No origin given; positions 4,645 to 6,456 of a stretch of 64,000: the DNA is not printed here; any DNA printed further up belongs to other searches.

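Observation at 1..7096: Hyf-like operon whose catalytic subunit has lost all four [NiFe] cysteine ligands: an Ehr-type complex, not a hydrogenase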

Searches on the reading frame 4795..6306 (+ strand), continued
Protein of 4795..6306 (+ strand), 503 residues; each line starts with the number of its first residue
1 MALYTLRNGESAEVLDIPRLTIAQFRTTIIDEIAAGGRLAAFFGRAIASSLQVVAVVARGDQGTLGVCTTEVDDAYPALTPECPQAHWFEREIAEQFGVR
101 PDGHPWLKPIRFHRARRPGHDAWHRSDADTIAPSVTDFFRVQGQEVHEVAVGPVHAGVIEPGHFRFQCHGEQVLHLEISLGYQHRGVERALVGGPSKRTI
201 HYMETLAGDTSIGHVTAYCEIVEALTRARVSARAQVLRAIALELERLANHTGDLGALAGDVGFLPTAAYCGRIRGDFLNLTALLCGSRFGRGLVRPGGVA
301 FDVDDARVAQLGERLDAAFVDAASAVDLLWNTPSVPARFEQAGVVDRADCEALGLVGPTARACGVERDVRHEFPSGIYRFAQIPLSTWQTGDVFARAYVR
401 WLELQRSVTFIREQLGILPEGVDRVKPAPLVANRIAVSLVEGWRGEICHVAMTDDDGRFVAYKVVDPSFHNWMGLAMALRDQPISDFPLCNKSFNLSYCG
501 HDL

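Call 48: find_encoding_contigs(protein=P0308, flank=9000, max_places=1)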
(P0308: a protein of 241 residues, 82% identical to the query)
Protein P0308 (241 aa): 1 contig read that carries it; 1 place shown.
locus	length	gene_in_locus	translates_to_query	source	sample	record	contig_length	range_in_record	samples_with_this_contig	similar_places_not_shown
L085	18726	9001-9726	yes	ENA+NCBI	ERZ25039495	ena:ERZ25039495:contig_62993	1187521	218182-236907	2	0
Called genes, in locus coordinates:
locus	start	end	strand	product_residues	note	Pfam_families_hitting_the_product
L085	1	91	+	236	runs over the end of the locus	PF08239:SH3_3 (weak)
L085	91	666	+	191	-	PF02660:G3P_acyltransf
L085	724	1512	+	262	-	PF00459:Inositol_P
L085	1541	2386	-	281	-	PF00378:ECH_1, PF16113:ECH_2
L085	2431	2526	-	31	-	-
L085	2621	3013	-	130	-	PF03188:Cytochrom_B561 (faint), PF13301:DUF4079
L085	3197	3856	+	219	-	PF13189:Cytidylate_kin2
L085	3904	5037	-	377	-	PF03599:CdhD, PF13183:Fer4_8 (faint), PF12797:Fer4_2 (faint), PF13484:Fer4_16 (faint), PF12838:Fer4_7, PF13187:Fer4_9 (weak), PF13237:Fer4_10 (weak), PF00037:Fer4 (weak), +2 more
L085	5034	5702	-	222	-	PF01209:Ubie_methyltran, PF02353:CMAS, PF13489:Methyltransf_23, PF05175:MTS, PF13847:Methyltransf_31, PF08241:Methyltransf_11, PF08242:Methyltransf_12, PF13649:Methyltransf_25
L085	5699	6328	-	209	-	PF00440:TetR_N, PF17932:TetR_C_24, PF17938:TetR_C_29 (weak)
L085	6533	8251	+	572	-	PF02771:Acyl-CoA_dh_N, PF02770:Acyl-CoA_dh_M, PF00441:Acyl-CoA_dh_1, PF08028:Acyl-CoA_dh_2, PF00441:Acyl-CoA_dh_1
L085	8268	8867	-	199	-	PF02036:SCP2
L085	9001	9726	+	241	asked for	PF12728:HTH_17, PF00359:PTS_EIIA_2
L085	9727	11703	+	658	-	PF00361:Proton_antipo_M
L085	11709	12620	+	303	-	PF00146:NADHdh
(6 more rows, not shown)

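Call 49: find_encoding_contigs(protein=P0359, flank=9000, max_places=1)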
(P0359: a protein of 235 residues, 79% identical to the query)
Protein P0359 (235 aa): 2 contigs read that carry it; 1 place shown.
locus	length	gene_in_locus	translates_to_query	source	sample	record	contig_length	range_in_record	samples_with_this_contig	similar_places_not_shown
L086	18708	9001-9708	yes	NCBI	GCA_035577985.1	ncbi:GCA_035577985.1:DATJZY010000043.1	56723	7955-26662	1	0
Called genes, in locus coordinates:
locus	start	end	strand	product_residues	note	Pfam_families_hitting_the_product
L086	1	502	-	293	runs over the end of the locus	PF00126:HTH_1, PF03466:LysR_substrate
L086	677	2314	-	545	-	-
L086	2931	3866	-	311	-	PF01553:Acyltransferase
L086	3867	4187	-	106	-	-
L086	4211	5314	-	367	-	PF00487:FA_desaturase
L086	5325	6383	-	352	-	PF00970:FAD_binding_6, PF00175:NAD_binding_1 (weak), PF00111:Fer2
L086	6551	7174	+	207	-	PF00440:TetR_N, PF21943:TetR_C_46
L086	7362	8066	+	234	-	PF00881:Nitroreductase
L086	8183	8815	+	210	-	PF13189:Cytidylate_kin2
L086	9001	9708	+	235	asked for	PF00376:MerR (faint), PF12728:HTH_17, PF00359:PTS_EIIA_2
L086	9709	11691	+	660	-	PF00361:Proton_antipo_M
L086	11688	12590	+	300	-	PF00146:NADHdh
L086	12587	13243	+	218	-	PF00420:Oxidored_q2 (weak)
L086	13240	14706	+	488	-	PF00361:Proton_antipo_M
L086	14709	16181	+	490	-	PF00346:Complex1_49kDa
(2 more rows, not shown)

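Call 50: find_encoding_contigs(protein=P0271, flank=10000, max_places=3)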
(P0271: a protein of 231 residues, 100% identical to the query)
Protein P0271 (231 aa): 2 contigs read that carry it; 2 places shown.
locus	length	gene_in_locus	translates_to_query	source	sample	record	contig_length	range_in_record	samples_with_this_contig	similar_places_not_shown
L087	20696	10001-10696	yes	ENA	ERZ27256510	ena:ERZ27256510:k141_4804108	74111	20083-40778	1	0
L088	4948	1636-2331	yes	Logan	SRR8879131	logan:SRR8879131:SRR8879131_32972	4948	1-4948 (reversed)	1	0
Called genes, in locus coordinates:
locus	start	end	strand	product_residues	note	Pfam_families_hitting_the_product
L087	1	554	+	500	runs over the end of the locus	PF02754:CCG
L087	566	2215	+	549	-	PF05090:HTTM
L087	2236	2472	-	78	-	PF01695:IstB_IS21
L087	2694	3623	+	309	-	PF00561:Abhydrolase_1, PF12146:Hydrolase_4, PF12697:Abhydrolase_6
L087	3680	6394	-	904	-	PF00690:Cation_ATPase_N, PF12710:HAD (faint), PF00122:E1-E2_ATPase, PF13246:Cation_ATPase, PF00702:Hydrolase, PF08282:Hydrolase_3 (faint), PF00689:Cation_ATPase_C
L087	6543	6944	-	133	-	PF04828:GFA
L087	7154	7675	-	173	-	-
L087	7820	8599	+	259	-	PF00106:adh_short, PF08659:KR, PF13561:adh_short_C2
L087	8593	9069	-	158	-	PF02308:MgtC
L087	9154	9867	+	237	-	PF00702:Hydrolase, PF13419:HAD_2, PF13242:Hydrolase_like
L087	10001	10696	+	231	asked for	PF12728:HTH_17, PF00359:PTS_EIIA_2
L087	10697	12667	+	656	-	PF00361:Proton_antipo_M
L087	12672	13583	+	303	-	PF00146:NADHdh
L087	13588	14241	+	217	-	-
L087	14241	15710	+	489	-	PF00361:Proton_antipo_M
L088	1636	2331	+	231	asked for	PF12728:HTH_17, PF00359:PTS_EIIA_2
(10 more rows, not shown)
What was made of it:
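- It abuts hyfB in three further contexts (calls 48-50).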

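Call 51: predict_structure(alignment_id=A1)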
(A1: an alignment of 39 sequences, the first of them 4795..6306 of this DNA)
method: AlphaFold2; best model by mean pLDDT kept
length: 503 residues; sequences in the alignment: 39
mean_pLDDT: 73.8   pTM: 0.77
mean pLDDT of the five models: 73.8, 72.5, 69.8, 68.9, 66.4
residues with pLDDT >= 90: 156; 70-90: 155; 50-70: 107; < 50: 85
segments of 3 or more residues with pLDDT < 50: 132-162, 339-342, 372-391, 482-503
pLDDT, mean of each block of 10 residues (from residue 1): 89 96 96 90 89 93 93 90 80 82 69 68 66 43 44 33 50 53 76 87 68 90 94 93 88 71 65 83 82 87 91 94 81 56 61 57 59 38 42 67 89 93 91 95 82 96 77 51 44 34 26
secondary structure, 60 per line:
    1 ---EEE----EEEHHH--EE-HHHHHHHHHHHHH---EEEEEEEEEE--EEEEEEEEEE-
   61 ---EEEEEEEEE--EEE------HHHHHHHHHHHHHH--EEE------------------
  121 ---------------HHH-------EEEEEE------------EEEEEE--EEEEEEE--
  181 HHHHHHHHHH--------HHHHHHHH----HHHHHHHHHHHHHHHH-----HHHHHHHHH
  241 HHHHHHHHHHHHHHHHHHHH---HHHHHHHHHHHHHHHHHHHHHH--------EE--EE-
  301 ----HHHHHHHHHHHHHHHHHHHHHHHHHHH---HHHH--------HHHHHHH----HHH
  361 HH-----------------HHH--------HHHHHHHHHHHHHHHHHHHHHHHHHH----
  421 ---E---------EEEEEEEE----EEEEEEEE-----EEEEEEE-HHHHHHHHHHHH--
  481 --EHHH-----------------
elements in order: E4-6 E11-13 H22-34 E38-47 E50-59 E64-72 E75-77 H84-97 E100-102 E146-151 E164-169 E172-178 H181-190 H199-206 H211-226 H232-260 H264-285 H305-331 H335-338 H347-353 H358-362 H391-416 E434-441 E446-453 E459-465 H467-478
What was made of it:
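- The AF2 model is of low confidence exactly in the pocket-forming segments 132-162 and 482-503 (call 51).
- Tried and rejected: No coordinates are returned, so the suggested inspection of a 'quinone pocket' could not be done (call 51).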

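Call 54: fold_search(model_id=the predicted structure, library=pdb)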
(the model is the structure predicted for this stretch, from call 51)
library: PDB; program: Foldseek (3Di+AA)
matches with E <= 10: 667; with E <= 0.001: 226
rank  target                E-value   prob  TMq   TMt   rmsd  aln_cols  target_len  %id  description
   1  7z0s_E                3.6e-24  1.00  0.69  0.66  13.4       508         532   26  Structure of the Escherichia coli formate hydrogenlyase complex (anaerobic preparation, without formate dehydrogenase  (released 2022-09-28)
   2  7z84_C                1.0e-17  1.00  0.64  0.56  12.8       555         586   18  Complex I from E. coli, DDM/LMNG-purified, under Turnover at pH 8, Open-ready state (released 2022-09-21)
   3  7p7k_C                1.0e-17  1.00  0.64  0.58  12.8       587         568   18  Complex I from E. coli, DDM/LMNG-purified, with DQ, Resting state (released 2022-09-21)
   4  7p7j_C                1.2e-17  1.00  0.66  0.58  13.4       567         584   19  Complex I from E. coli, DDM/LMNG-purified, with DQ, Open state (released 2022-09-21)
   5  7zci_C                1.6e-17  1.00  0.64  0.56  13.5       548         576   21  Complex I from E. coli, LMNG-purified, under Turnover at pH 6, Resting state (released 2022-09-21)
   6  7p7l_C                1.6e-17  1.00  0.65  0.57  12.8       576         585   19  Complex I from E. coli, DDM/LMNG-purified, with NADH and FMN, Open state (released 2022-09-21)
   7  7z7t_C                2.3e-17  1.00  0.63  0.55  13.0       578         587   20  Complex I from E. coli, LMNG-purified, under Turnover at pH 6, Open state (released 2022-09-21)
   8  7p63_C                2.7e-17  1.00  0.63  0.55  12.9       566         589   18  Complex I from E. coli, DDM/LMNG-purified, under Turnover at pH 6, Closed state (released 2022-09-21)
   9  7z7r_C                3.1e-17  1.00  0.67  0.58  13.4       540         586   20  Complex I from E. coli, LMNG-purified, Apo, Open-ready state (released 2022-09-21)
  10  7p69_C                3.1e-17  1.00  0.63  0.56  12.7       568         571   18  Complex I from E. coli, DDM/LMNG-purified, under Turnover at pH 6, Resting state (released 2022-09-21)
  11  7p64_C                3.1e-17  1.00  0.65  0.56  12.7       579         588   19  Complex I from E. coli, DDM/LMNG-purified, under Turnover at pH 6, Open state (released 2022-09-21)
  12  7z7v_C                3.3e-17  1.00  0.65  0.56  13.4       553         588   20  Complex I from E. coli, LMNG-purified, under Turnover at pH 6, Open-ready state (released 2022-09-21)
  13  7q5y_B                4.2e-17  1.00  0.67  0.58  13.9       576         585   20  Structure of NADH:ubichinon oxidoreductase (complex I) of the hyperthermophilic eubacterium Aquifex aeolicus (released 2022-11-16)
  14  7nyr_D                6.0e-17  1.00  0.66  0.57  12.8       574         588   19  Respiratory complex I from Escherichia coli - conformation 1 (released 2021-08-25)
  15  7awt_D                9.0e-17  1.00  0.65  0.57  12.6       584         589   20  E. coli NADH quinone oxidoreductase hydrophilic arm (released 2021-09-15)
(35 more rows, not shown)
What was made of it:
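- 4795..6306 (+): Large subunit L: an N-terminal NuoC-like domain fused to a HycE/NuoD-like domain, with no [NiFe] ligands. It ends at the position where mature hydrogenase large subunits end (no cleavable extension). The Foldseek best match of the AF2 model is 7z0s_E, E=3.6e-24, TM 0.69 (calls 51, 54).
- On Ehr complex: Foldseek 7z0s_E E=3.6e-24 (call 54).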

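Call 68: find_encoding_contigs(protein=P0251, flank=10000, max_places=2)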
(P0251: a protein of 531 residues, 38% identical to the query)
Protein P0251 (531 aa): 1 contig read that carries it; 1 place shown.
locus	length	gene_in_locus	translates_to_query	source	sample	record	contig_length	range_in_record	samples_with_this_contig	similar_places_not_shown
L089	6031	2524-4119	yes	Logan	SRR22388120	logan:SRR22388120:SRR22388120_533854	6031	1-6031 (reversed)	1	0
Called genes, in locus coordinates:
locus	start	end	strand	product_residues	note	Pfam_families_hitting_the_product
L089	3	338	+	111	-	?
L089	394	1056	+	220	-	-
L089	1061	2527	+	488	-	PF00361:Proton_antipo_M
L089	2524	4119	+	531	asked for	PF00329:Complex1_30kDa, PF00374:NiFeSe_Hases, PF00346:Complex1_49kDa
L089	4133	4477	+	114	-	PF12797:Fer4_2 (faint), PF13237:Fer4_10, PF14697:Fer4_21 (faint), PF00037:Fer4 (weak), PF12838:Fer4_7, PF13187:Fer4_9, PF13484:Fer4_16 (faint)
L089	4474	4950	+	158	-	PF01058:Oxidored_q6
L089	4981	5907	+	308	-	PF00892:EamA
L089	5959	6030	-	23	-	?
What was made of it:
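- Closest known: Nearest four-cysteine relatives. Different: HycF and HycG are separate genes (call 68).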

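Call 69: find_encoding_contigs(protein=P0260, flank=10000, max_places=2)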
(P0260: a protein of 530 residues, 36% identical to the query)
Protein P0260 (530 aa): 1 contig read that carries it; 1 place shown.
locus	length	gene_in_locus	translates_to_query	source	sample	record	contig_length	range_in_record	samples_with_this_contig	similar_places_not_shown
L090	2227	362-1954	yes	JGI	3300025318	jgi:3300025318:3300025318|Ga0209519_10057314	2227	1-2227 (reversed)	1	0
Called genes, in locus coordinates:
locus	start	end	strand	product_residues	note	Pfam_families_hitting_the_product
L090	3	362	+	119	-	?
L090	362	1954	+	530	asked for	PF00329:Complex1_30kDa, PF00374:NiFeSe_Hases, PF00346:Complex1_49kDa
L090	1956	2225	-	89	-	?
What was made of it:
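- Tried and rejected: The contexts of the two four-cysteine relatives were too short to show hyp or fdh genes (calls 68, 69).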
